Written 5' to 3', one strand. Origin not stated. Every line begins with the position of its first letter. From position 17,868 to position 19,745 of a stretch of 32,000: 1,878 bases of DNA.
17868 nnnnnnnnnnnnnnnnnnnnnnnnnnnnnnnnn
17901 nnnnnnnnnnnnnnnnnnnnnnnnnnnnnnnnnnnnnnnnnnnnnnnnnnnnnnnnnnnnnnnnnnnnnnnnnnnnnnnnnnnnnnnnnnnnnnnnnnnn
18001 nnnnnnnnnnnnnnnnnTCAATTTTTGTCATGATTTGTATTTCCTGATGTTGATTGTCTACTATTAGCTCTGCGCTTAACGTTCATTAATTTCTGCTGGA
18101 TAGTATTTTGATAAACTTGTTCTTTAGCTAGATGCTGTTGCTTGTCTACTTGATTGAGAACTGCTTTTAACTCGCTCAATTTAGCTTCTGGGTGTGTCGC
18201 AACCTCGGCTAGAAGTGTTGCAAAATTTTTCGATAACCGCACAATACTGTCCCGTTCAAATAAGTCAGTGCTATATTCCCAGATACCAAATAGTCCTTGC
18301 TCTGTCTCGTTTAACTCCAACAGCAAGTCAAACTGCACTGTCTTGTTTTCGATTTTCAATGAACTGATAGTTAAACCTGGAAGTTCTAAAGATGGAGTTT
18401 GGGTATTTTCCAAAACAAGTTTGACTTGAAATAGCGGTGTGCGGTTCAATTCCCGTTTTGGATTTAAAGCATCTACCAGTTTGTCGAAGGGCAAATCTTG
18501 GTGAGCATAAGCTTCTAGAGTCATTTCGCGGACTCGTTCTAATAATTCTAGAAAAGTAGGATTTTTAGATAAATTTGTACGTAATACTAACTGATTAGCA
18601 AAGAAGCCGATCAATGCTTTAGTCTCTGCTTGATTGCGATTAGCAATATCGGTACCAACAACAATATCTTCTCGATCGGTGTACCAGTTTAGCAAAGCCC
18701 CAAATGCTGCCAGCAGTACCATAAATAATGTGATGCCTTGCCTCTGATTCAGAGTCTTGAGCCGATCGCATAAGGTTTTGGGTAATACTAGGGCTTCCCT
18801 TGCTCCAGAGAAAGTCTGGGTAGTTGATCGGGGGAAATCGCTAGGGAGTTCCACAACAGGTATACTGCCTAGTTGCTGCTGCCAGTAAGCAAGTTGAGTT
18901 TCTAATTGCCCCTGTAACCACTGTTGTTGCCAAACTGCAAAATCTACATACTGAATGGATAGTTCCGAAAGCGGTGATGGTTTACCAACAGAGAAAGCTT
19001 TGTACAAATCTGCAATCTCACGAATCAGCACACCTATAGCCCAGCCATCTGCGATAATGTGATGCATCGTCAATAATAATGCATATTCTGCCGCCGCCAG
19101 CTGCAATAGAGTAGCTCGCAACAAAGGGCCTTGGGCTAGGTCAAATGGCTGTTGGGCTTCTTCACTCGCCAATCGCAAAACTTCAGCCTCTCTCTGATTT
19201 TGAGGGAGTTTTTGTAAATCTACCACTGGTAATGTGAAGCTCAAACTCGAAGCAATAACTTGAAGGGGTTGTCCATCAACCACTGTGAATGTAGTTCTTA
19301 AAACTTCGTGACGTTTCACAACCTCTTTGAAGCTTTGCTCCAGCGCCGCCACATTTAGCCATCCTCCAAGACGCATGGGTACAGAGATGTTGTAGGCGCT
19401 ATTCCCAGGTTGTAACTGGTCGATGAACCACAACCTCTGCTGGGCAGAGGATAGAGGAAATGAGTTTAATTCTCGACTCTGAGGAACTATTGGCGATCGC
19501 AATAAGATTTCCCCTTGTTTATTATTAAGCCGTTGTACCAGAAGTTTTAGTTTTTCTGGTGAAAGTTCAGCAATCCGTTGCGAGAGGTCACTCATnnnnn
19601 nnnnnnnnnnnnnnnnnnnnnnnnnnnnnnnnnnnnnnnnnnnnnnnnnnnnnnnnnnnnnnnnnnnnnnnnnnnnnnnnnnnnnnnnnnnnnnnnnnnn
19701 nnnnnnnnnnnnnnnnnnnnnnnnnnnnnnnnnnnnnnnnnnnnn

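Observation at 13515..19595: Stand-alone active C domain, overlapping TauD/SyrP-like hydroxylase, and a His-less C-like domain fused to A-PCP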

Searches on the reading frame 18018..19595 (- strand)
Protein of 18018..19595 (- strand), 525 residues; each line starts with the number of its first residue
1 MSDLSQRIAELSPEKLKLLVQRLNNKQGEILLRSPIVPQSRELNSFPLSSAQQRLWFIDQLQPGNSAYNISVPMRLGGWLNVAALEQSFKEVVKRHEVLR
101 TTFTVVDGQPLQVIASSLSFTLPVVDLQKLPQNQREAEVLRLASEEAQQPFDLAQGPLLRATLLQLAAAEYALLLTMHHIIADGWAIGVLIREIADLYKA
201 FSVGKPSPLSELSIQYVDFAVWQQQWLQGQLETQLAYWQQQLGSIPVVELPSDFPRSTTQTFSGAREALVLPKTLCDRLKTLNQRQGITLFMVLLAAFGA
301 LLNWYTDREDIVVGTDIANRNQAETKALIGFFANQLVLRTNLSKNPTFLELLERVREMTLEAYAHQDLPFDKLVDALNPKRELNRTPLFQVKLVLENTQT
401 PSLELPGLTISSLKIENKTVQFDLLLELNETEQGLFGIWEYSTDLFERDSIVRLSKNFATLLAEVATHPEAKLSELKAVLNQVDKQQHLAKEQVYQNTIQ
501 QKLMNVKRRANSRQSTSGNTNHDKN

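Call 5: search_protein_families(library=pfam, proteins=[window:18018-19595:-], max_evalue=0.001)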
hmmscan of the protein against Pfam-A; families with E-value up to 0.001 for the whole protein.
window:18018-19595:- (525 aa): 1 family
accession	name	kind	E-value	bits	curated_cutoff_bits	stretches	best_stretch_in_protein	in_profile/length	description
PF00668.25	Condensation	-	2.2e-116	389.7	30.6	1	45-483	4-451/456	Condensation domain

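Call 37: search_protein_families(library=ncbifam, proteins=[window:18018-19595:-], max_evalue=0.001)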
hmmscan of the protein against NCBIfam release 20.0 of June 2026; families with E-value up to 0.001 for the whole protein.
window:18018-19595:- (525 aa): 9 families
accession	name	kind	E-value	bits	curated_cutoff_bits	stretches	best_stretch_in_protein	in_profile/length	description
NF004282.0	PRK05691.1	subfamily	1.9e-121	405.9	4090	1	32-509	663-1139/4334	non-ribosomal peptide synthase/polyketide synthase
NF047350.1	aureusi_NRPS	equivalog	6.7e-79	265.4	2500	1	35-509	984-1446/2373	aureusimine non-ribosomal peptide synthetase AusA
NF038078.1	NRPS_MxcG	equivalog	8.8e-31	106.1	2300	1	45-357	4-310/1442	myxochelin non-ribosomal peptide synthetase MxcG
NF007605.2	PRK10252.1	equivalog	1.3e-18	66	2400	1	45-486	3-440/1292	enterobactin non-ribosomal peptide synthetase EntF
TIGR03443.1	alpha_am_amid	equivalog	1.2e-17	62.7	1030.1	1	238-481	2-216/1390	L-aminoadipate-semialdehyde dehydrogenase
NF041803.1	NRPS_SolG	exception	2e-09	35.6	2200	1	87-343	153-403/1163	solanimycin non-ribosomal peptide synthetase SolG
TIGR02946.1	acyl_WS_DGAT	subfamily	2.4e-05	23.5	309.95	1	128-310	86-282/453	wax ester/triacylglycerol synthase family O-acyltransferase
NF006787.0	PRK09294.1-1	subfamily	0.00013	21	396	1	60-198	15-136/420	acyltransferase PapA5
NF006788.0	PRK09294.1-2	equivalog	0.00058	18.8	539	1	71-227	25-173/422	phthiocerol/phthiodiolone dimycocerosyl transferase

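Call 61: search_solved_structures(query=window:18018-19595:-, max_evalue=1e-20)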
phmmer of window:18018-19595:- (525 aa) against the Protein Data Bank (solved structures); distinct sequences matched with E-value up to 1e-20: 40.
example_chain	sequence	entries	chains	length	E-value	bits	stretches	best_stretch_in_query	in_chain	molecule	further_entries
6p1j_A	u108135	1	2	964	6.8e-102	345.3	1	44-473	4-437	Txo2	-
6oyf_A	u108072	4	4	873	9.8e-97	328.3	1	46-468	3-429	Txo1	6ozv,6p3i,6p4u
2jgp_A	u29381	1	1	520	4.4e-87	296.4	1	44-476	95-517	TYROCIDINE SYNTHETASE 3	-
5u89_A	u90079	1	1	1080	3e-85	290.4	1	43-495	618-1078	Amino acid adenylation domain protein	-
8z0q_C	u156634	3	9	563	6.7e-70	239.8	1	35-478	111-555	Special condensation domain in NRPS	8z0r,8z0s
7kvw_A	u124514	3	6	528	5.8e-66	226.8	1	47-469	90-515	PCP-C didomain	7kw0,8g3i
8fx6_A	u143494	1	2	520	8.4e-66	226.3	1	47-468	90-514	PCP-C didomain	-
7kw2_A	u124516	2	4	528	4.8e-65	223.8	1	48-469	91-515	PCP-C didomain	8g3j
8fx7_A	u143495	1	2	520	7e-65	223.2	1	48-468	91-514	PCP-C didomain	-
8xjz_C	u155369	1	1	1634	6.4e-61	210.2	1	44-473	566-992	Peptide synthetase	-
8qnf_A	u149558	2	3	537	4.3e-60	207.4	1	42-480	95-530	Condensation domain TomBC from the Tomaymycin non-ribosomal peptide synthetase | Tomaymycin non-ribosomal peptide synthetase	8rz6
4tx2_B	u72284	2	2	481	7.5e-56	193.4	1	45-486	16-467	Non-ribosomal peptide synthetase | Peptide synthetase, module 7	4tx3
9rde_A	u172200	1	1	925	1.9e-51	178.9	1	45-393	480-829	Bacitracin synthase 3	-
6mfw_A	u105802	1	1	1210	7.2e-50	173.7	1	21-466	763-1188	Linear gramicidin synthase subunit A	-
6mfy_A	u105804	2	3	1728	1e-49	173.2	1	21-467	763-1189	Linear gramicidin synthase subunit A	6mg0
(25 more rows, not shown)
